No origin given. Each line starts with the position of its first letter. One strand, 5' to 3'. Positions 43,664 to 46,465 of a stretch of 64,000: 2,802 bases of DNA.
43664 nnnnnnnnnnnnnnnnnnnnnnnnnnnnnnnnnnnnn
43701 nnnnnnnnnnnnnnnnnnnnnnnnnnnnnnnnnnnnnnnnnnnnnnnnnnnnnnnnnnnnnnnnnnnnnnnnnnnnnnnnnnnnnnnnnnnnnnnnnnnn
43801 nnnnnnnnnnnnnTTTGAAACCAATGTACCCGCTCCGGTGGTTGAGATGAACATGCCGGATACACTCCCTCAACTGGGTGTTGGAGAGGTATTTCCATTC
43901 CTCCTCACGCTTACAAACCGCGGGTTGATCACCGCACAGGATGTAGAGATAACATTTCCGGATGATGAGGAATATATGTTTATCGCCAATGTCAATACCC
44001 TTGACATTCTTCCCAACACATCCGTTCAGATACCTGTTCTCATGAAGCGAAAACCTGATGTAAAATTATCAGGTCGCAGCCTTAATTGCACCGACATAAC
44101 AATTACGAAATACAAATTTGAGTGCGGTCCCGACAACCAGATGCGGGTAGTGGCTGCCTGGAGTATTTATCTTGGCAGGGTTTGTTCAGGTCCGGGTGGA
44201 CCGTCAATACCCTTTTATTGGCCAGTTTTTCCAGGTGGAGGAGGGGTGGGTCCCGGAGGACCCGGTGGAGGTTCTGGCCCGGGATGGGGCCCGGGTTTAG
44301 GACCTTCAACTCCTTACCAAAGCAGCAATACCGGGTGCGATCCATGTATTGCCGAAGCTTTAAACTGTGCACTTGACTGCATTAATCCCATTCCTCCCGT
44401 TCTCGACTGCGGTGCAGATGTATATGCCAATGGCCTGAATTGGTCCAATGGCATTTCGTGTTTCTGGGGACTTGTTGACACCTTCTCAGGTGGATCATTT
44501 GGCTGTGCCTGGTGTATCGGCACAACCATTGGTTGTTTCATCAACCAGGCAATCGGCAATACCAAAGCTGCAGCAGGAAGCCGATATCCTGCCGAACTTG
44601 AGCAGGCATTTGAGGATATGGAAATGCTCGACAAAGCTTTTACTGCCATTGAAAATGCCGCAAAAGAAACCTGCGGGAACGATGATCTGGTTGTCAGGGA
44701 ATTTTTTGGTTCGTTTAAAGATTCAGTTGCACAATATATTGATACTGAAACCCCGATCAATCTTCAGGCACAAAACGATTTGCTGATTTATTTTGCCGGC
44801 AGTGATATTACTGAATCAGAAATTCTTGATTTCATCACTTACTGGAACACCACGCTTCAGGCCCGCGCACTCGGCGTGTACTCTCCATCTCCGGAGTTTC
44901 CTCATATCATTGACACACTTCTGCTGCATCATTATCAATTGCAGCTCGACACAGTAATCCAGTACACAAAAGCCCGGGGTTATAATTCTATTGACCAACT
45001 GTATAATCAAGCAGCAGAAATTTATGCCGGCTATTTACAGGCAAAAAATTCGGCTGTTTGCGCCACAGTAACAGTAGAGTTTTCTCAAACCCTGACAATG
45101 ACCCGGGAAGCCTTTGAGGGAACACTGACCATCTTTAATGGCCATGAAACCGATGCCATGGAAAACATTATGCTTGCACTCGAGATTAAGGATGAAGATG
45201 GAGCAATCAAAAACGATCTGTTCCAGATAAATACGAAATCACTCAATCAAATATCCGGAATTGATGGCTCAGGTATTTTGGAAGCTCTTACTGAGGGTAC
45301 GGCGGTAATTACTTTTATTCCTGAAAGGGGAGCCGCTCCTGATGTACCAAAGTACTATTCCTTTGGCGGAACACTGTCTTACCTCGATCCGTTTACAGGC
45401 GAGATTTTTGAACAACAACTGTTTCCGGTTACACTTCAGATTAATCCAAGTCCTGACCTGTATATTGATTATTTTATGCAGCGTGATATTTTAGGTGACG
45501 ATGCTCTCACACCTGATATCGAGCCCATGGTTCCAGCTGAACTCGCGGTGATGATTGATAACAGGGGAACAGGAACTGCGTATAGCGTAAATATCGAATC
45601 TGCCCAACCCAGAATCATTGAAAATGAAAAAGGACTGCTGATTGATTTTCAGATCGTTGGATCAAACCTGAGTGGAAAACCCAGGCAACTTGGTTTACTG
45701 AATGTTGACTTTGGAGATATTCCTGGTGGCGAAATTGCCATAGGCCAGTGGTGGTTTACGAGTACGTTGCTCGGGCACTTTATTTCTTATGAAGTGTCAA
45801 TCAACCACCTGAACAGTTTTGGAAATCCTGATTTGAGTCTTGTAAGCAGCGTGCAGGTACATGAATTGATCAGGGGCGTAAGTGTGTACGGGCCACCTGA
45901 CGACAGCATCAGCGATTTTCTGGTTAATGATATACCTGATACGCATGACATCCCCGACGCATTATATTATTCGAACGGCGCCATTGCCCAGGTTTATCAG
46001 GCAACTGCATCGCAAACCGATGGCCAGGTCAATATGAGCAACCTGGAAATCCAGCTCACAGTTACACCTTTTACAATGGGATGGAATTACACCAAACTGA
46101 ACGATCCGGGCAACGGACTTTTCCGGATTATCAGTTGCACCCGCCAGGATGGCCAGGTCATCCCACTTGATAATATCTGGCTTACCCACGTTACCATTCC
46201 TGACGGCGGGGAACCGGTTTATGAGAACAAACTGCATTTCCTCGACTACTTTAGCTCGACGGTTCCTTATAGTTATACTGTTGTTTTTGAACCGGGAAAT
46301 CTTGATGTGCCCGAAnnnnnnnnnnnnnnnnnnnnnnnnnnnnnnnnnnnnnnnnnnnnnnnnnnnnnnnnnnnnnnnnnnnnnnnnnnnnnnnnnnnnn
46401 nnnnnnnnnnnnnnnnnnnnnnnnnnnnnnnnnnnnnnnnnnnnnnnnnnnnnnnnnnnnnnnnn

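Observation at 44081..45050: Cys-rich/Gly-Pro-rich knot followed by an alpha-helical island in an otherwise all-beta protein (partner 18141-19090)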

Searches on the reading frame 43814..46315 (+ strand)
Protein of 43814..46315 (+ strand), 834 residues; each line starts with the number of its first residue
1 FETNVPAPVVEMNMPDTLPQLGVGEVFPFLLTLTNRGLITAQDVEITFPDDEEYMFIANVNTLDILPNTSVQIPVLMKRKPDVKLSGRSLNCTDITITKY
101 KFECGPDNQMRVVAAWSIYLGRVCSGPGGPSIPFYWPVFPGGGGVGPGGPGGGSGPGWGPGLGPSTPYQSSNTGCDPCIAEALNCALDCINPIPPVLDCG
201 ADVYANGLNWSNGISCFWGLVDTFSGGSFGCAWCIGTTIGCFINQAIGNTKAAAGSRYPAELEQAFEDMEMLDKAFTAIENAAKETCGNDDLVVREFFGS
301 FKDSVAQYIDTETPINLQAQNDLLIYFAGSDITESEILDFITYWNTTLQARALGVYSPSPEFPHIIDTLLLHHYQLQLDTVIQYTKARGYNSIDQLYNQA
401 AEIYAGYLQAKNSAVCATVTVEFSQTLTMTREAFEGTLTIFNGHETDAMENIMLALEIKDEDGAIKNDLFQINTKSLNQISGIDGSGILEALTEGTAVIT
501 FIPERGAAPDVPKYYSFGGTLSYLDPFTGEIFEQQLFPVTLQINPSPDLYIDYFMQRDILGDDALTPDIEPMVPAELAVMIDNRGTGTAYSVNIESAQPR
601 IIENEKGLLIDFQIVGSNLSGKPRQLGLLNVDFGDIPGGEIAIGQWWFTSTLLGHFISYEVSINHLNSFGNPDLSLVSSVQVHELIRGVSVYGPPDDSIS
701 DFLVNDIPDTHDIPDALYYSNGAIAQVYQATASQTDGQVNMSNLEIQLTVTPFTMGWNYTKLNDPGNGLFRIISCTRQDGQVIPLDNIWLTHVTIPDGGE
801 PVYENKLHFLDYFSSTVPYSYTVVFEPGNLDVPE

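Call 35: predict_structure(alignment_id=A2)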
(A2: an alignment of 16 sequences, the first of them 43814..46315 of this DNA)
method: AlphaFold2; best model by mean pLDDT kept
length: 834 residues; sequences in the alignment: 16
mean_pLDDT: 68.6   pTM: 0.47
mean pLDDT of the five models: 68.6, 67.9, 65.4, 63.1, 62.5
residues with pLDDT >= 90: 127; 70-90: 335; 50-70: 164; < 50: 208
segments of 3 or more residues with pLDDT < 50: 1-7, 83-91, 104-107, 123-212, 222-258, 408-430, 563-571, 600-608, 657-667, 798-800, 830-834
pLDDT, mean of each block of 10 residues (from residue 1): 43 73 79 70 72 75 73 83 48 57 52 58 40 22 27 25 33 41 44 41 34 54 43 44 36 40 67 70 80 72 81 88 85 88 91 84 85 76 77 66 56 36 43 77 89 91 89 89 91 91 77 87 86 86 83 75 45 72 88 63 44 74 70 86 80 53 51 70 83 62 78 83 89 90 91 94 85 92 89 59 78 93 82 32
secondary structure, 60 per line:
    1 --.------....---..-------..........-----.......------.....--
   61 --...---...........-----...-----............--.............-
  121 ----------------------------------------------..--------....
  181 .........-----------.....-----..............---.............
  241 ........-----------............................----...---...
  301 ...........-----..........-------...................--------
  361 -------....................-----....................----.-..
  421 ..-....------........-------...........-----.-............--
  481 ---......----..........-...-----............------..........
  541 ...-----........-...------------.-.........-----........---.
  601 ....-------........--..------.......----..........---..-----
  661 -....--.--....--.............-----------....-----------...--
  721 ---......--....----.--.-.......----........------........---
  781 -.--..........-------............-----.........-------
elements in order (helices of 4 or more, strands of 3 or more residues): E10-13 E26-35 E41-47 E54-58 E63-65 E69-79 E93-104 E107-119 H177-189 H201-205 H211-224 H228-248 H260-287 H298-311 H317-326 H334-352 H368-387 H393-412 E419-422 E424-427 E434-441 E449-459 E470-478 E484-489 E494-503 E513-524 E531-543 E549-556 E558-560 E575-583 E589-596 E600-604 E612-619 E630-636 E641-650 E662-665 E677-689 E701-704 E716-718 E724-729 E732-735 E745-751 E756-763 E770-777 E788-794 E802-813 E819-827

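Call 50: fold_search(model_id=the predicted structure, library=pdb)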
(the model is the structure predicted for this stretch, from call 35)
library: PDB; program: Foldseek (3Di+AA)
matches with E <= 10: 1126; with E <= 0.001: 26
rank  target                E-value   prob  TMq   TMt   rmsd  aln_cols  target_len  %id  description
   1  3f85                  5.9e-06  1.00  0.13  0.20  23.4       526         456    9  Structure of fusion complex of homo trimeric major pilin subunits CfaB of CFA/I fimbirae from ETEC E. coli (released 2009-08-11)
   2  7akk_A                6.2e-06  0.91  0.10  0.10  37.7       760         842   10  Structure of a complement factor-receptor complex (released 2022-04-13)
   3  9ijj_P                4.3e-05  0.98  0.13  0.17  18.6       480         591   11  In situ structure of the central apparatus in mouse sperm axoneme. (released 2025-06-04)
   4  5foa_B                5.2e-05  0.57  0.10  0.09  45.4      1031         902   10  Crystal Structure of Human Complement C3b in complex with DAF (CCP2-4) (released 2016-04-06)
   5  7usl_A                6.3e-05  0.85  0.08  0.08  25.5       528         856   10  Integrin alphaM/beta2 ectodomain in complex with adenylate cyclase toxin RTX751 and M1F5 Fab (released 2022-08-17)
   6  7u06_A                6.6e-05  0.69  0.11  0.09  54.8       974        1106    8  Structure of the yeast TRAPPII-Rab11/Ypt32 complex in the closed/open state (composite structure) (released 2022-04-27)
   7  7som_D                7.0e-05  0.84  0.10  0.06  41.0       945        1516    8  Ciliary C2 central pair apparatus isolated from Chlamydomonas reinhardtii (released 2022-04-13)
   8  7nxd_A                1.4e-04  0.63  0.08  0.08  25.6       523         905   12  Cryo-EM structure of human integrin alpha5beta1 in the half-bent conformation (released 2021-08-25)
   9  9e8a_A                1.5e-04  0.85  0.10  0.09  24.1       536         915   10  Integrin aIIbb3 bent conformation from human platelet membrane crude preparation (released 2025-10-15)
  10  9ijj_h                2.0e-04  0.60  0.11  0.08  42.5      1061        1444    7  In situ structure of the central apparatus in mouse sperm axoneme. (released 2025-06-04)
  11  8gce_A                2.2e-04  0.77  0.10  0.09  24.7       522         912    9  The Extracellular Domain of Integrin AlphaIIbBeta3 in Intermediate State (released 2024-03-06)
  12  5zi1_A                2.3e-04  0.16  0.06  0.07  31.6       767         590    9  Crystal structure of Bacillus thuringiensis insecticidal crystal protein Cry7Ca1 (wild type) (released 2018-12-26)
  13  9ijj_E                2.8e-04  0.87  0.10  0.16  20.7       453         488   11  In situ structure of the central apparatus in mouse sperm axoneme. (released 2025-06-04)
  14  9ijj_4I               4.6e-04  0.41  0.09  0.03  52.4       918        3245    8  In situ structure of the central apparatus in mouse sperm axoneme. (released 2025-06-04)
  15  8uh2_B                4.8e-04  0.66  0.10  0.09  38.6       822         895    9  Complex of C3b with the inhibitor albicin (released 2024-05-08)
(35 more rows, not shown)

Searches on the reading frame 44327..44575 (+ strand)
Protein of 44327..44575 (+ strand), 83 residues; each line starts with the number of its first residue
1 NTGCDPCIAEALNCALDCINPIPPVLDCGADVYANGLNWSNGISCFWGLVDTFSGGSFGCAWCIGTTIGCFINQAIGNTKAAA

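Call 67: search_solved_structures(query=A6, max_evalue=10)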
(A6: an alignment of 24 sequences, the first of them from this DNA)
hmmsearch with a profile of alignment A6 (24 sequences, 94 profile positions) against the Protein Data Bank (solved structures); distinct sequences matched with E-value up to 10: 1.
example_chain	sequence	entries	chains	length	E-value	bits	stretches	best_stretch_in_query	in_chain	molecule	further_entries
6grf_A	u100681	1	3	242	0.084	16.8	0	2-40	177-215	Cysteine-rich repeat secretory protein 15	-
